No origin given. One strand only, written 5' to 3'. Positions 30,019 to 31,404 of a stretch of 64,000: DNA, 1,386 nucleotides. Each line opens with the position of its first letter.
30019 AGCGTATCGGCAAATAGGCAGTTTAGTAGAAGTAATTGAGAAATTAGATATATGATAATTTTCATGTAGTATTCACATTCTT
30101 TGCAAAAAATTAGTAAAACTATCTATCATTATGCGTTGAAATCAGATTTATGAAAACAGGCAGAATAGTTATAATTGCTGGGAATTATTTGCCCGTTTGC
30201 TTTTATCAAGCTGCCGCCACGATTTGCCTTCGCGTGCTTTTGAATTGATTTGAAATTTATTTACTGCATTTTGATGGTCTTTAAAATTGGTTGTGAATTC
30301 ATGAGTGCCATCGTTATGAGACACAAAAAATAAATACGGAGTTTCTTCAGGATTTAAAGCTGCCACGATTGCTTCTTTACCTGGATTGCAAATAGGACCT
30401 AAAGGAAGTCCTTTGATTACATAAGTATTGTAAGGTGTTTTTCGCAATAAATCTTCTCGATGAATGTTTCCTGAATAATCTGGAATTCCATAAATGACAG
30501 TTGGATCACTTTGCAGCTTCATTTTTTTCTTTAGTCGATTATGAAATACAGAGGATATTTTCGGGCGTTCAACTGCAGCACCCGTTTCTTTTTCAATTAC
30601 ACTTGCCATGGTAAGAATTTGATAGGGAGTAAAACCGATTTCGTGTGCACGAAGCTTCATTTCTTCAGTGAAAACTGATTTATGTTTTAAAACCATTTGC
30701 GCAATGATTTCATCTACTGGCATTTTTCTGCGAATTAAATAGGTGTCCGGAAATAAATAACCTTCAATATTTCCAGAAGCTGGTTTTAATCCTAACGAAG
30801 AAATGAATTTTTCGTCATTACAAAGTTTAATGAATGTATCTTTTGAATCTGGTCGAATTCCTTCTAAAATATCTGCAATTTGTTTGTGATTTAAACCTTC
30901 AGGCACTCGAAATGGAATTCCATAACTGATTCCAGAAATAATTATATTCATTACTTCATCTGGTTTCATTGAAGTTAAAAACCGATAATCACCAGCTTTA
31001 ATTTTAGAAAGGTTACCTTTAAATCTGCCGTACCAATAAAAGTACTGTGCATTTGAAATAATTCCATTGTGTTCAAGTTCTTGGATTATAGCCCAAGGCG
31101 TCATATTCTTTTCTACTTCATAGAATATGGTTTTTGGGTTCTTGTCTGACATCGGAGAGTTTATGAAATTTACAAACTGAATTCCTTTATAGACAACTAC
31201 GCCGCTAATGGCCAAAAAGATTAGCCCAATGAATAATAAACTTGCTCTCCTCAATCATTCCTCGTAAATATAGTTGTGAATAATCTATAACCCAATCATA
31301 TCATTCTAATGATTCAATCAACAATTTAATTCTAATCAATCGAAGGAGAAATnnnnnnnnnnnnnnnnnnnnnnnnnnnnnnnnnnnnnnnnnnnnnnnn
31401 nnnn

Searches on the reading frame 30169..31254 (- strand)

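Call 47: search_protein_families(library=pfam, proteins=[window:30169-31254:-], max_evalue=0.00001)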
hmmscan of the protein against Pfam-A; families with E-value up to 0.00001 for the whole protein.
window:30169-31254:- (361 aa): 1 family
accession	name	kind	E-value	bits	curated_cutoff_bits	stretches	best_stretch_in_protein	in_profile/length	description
PF02618.21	YceG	-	6.6e-87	291.9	32.4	1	46-333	2-275/275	YceG-like family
